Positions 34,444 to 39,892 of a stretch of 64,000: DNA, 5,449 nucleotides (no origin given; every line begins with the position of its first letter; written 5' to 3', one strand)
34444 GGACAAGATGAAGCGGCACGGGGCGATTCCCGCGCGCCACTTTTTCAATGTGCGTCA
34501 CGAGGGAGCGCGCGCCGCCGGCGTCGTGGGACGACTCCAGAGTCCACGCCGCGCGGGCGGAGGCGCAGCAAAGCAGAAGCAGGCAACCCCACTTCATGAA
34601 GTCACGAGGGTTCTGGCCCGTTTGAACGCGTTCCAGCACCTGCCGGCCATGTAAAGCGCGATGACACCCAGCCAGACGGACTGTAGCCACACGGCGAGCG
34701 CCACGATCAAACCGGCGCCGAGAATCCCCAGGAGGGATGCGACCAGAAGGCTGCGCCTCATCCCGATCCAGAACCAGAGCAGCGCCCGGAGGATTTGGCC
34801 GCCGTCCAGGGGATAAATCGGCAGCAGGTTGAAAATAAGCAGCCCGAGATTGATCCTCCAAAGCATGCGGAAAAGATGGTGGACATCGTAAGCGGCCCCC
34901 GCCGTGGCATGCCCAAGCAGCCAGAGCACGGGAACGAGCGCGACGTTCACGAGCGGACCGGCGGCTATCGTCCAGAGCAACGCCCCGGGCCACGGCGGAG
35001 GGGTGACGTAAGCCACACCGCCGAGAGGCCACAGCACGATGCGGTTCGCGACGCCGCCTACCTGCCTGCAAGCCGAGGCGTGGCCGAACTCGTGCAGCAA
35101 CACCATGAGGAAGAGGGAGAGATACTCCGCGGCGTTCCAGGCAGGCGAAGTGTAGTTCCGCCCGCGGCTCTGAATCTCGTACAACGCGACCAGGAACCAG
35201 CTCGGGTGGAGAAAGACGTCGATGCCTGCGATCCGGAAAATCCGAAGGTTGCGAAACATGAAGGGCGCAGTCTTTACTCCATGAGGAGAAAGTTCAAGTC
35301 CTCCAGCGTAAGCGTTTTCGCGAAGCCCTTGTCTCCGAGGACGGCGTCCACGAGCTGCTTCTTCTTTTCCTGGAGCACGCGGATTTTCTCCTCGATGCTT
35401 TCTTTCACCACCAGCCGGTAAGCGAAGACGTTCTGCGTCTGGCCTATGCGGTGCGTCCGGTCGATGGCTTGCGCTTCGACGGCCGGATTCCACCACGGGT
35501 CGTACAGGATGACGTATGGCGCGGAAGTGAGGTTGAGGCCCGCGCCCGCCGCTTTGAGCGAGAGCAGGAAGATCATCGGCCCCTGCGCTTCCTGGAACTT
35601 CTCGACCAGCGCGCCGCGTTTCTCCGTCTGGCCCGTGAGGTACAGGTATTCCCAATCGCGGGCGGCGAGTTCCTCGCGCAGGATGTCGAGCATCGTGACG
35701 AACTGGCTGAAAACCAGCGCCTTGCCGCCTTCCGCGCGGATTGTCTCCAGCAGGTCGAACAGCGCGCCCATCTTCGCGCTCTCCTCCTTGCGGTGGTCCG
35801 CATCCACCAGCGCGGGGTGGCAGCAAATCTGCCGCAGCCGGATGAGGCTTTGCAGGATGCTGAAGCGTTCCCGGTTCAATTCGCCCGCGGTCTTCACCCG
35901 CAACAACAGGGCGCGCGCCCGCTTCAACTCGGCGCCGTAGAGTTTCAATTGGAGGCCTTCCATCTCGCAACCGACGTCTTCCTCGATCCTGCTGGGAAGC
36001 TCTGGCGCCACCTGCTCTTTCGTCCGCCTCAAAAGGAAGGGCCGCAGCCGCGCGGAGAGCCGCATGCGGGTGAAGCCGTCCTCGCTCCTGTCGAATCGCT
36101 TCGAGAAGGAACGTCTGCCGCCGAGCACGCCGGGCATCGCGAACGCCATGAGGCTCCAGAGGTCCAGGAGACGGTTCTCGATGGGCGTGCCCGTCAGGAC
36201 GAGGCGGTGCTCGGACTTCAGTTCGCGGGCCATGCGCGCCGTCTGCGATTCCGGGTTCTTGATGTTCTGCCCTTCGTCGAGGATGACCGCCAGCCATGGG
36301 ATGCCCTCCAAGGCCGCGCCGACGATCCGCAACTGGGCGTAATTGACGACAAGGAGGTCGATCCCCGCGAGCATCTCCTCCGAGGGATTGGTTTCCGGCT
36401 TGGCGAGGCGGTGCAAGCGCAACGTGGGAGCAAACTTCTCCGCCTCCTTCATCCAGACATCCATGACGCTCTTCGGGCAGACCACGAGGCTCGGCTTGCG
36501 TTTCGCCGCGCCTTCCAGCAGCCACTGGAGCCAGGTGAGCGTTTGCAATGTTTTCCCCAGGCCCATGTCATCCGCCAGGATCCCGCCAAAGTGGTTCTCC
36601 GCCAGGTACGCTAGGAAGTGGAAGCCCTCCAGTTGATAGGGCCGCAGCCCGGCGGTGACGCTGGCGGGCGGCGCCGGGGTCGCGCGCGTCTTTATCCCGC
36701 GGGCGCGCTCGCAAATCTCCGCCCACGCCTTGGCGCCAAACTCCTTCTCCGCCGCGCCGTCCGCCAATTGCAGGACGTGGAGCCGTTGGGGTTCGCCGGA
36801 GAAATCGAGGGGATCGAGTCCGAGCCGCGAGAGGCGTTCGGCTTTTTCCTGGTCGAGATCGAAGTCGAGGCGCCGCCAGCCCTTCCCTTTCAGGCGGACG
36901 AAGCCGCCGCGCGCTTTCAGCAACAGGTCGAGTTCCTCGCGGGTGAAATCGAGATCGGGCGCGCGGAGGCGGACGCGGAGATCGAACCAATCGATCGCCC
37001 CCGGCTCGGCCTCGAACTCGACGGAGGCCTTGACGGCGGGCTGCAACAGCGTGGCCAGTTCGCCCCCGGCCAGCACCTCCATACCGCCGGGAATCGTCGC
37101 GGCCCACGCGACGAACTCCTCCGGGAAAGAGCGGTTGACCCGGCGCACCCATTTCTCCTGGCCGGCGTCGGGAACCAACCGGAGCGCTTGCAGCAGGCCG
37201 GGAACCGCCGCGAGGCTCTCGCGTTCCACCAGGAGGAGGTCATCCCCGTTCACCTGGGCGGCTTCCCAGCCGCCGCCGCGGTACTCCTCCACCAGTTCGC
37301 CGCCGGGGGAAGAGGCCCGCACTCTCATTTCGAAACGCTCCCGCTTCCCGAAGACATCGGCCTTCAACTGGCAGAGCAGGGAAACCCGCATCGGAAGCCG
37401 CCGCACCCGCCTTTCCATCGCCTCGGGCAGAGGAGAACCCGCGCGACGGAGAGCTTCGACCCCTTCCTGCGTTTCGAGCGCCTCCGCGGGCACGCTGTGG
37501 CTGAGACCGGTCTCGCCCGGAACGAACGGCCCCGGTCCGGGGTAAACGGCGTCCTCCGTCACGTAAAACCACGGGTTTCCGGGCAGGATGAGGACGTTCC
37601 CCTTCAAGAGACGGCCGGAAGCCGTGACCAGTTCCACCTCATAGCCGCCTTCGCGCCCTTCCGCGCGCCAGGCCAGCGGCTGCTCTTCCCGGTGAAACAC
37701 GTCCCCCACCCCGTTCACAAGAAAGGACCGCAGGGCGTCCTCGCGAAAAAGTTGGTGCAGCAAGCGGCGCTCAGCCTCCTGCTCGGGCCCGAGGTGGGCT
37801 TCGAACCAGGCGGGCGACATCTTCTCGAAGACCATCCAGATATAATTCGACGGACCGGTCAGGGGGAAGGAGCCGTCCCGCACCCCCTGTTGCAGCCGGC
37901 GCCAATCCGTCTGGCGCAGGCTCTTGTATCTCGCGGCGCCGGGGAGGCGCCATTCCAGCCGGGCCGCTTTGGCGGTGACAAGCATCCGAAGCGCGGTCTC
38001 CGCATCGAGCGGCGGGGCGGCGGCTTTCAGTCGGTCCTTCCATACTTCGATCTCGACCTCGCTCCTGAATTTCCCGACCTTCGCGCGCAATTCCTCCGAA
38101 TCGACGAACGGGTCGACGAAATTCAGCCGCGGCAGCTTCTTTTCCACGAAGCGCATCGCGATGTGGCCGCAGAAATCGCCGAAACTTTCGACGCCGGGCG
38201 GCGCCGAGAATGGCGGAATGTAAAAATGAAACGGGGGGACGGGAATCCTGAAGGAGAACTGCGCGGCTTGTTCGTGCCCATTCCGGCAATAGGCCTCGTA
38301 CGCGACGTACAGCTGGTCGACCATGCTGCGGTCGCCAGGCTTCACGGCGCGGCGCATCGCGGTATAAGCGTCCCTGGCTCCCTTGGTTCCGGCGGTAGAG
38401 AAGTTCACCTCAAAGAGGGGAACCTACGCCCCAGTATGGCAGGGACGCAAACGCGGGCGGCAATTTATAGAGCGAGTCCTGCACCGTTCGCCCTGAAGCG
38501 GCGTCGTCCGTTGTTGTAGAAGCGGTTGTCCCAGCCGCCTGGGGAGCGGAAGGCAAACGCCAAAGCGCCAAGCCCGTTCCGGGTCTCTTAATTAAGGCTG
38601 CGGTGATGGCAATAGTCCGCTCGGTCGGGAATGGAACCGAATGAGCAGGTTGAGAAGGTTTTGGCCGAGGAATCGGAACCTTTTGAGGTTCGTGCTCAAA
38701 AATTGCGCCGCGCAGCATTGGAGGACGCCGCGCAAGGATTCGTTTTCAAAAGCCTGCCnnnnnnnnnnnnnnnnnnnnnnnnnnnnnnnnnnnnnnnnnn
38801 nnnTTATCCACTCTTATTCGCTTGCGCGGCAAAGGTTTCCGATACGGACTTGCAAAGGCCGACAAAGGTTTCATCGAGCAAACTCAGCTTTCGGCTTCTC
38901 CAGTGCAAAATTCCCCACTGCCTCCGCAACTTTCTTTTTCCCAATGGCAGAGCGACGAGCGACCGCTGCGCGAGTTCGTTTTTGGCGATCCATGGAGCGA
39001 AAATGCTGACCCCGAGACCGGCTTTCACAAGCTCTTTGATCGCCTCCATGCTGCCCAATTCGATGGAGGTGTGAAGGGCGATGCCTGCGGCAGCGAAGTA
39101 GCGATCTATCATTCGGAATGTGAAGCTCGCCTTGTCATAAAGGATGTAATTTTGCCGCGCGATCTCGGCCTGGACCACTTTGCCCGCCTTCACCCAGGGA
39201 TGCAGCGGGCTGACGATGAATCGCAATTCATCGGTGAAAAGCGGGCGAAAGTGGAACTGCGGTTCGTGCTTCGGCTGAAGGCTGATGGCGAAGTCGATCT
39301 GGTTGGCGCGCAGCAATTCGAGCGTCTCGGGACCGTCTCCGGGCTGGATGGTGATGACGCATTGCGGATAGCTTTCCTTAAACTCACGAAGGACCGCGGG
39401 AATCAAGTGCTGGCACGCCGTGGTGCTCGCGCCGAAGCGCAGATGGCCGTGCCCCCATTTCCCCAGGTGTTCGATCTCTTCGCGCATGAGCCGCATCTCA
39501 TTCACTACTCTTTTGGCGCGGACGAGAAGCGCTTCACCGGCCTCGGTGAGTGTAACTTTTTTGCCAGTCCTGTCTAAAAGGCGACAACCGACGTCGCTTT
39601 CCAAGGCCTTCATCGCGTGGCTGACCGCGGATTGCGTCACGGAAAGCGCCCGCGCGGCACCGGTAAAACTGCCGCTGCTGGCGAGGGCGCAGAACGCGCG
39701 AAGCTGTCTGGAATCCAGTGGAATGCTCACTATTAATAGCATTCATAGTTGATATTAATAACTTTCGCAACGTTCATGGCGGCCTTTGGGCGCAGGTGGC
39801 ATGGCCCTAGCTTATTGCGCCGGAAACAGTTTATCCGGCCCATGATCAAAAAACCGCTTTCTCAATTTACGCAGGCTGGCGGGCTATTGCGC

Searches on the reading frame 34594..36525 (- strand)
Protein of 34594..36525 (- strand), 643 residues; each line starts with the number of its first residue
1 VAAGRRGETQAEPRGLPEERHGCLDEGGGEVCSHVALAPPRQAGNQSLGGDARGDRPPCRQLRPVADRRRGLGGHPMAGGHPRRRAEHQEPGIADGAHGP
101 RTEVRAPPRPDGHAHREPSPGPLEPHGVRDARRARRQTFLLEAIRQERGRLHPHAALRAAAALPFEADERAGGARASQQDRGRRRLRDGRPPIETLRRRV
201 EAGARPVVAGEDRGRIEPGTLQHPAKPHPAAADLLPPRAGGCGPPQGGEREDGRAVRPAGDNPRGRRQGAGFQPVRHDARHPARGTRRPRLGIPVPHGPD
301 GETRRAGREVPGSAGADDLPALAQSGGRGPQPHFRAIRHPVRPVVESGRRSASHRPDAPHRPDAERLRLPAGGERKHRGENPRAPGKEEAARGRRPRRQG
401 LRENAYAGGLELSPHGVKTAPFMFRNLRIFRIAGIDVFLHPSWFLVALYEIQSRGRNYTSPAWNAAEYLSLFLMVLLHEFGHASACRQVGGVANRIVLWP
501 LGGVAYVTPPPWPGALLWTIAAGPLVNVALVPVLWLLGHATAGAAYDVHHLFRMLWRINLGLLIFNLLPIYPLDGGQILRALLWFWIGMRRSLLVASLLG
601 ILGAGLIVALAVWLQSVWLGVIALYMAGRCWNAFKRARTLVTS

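Call 8: search_protein_families(library=pfam, proteins=[window:34594-36525:-], max_evalue=0.001)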
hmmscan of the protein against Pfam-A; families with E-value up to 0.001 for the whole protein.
window:34594-36525:- (643 aa): 2 families
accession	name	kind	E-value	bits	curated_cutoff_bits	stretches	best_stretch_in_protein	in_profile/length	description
PF02163.28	Peptidase_M50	-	1.2e-14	54.6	27.2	2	544-607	155-218/221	Peptidase family M50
PF13398.12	Peptidase_M50B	-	0.00035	20.8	26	1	471-540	21-91/201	Peptidase M50B-like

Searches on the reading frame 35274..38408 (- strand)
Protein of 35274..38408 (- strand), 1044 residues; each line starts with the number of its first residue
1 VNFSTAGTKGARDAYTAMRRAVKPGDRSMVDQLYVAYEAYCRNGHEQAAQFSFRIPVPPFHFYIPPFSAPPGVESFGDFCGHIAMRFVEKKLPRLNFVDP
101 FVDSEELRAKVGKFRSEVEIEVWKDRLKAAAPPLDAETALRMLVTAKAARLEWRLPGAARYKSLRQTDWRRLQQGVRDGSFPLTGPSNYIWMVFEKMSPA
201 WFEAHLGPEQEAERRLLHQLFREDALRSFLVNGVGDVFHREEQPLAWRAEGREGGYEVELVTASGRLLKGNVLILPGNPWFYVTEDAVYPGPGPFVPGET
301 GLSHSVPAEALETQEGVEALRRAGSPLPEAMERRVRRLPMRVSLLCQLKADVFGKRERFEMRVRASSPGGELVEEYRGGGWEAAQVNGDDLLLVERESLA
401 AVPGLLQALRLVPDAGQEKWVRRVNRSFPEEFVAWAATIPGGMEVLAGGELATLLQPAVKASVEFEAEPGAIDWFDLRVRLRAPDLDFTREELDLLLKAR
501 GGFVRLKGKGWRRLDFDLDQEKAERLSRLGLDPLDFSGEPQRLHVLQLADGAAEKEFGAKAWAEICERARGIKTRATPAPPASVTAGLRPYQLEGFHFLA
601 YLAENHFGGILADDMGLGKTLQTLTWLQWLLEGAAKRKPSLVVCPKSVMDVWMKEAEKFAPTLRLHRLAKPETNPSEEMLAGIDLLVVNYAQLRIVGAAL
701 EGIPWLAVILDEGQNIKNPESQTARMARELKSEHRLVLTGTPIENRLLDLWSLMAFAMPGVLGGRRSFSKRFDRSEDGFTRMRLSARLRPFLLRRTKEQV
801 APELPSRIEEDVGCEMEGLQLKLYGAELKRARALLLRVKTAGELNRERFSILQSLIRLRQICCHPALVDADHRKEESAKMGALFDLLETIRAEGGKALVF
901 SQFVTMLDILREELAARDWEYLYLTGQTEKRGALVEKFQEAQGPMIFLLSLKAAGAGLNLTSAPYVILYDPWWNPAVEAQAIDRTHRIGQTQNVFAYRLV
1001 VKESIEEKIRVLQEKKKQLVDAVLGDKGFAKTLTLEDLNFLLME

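Call 8: search_protein_families(library=pfam, proteins=[window:35274-38408:-], max_evalue=0.001)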
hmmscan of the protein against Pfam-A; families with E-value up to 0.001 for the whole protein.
window:35274-38408:- (1044 aa): 2 families
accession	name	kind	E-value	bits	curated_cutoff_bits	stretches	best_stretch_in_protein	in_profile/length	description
PF00176.29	SNF2-rel_dom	-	6.3e-65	219.6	24.9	1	591-866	1-289/290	SNF2-related domain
PF00271.37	Helicase_C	-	7.2e-21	74.9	23.5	1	879-989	2-110/110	Helicase conserved C-terminal domain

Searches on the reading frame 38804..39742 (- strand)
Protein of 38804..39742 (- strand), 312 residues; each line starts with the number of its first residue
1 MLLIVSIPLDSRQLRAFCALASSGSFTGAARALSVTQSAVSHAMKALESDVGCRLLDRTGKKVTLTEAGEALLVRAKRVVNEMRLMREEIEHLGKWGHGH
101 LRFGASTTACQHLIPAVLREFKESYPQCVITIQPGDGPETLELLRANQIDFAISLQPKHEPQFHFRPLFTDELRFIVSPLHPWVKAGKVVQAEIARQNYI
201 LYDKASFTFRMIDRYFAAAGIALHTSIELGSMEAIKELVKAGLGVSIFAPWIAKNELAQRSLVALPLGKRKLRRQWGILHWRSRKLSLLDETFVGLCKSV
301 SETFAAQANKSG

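Call 8: search_protein_families(library=pfam, proteins=[window:38804-39742:-], max_evalue=0.001)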
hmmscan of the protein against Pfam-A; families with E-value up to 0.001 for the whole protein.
window:38804-39742:- (312 aa): 2 families
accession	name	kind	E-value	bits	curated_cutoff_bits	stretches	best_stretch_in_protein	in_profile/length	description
PF03466.25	LysR_substrate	-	3e-48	164.4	28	1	98-299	5-206/209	LysR substrate binding domain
PF00126.33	HTH_1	-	4.9e-24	84.5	26.6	1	12-70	2-60/60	Bacterial regulatory helix-turn-helix protein, lysR family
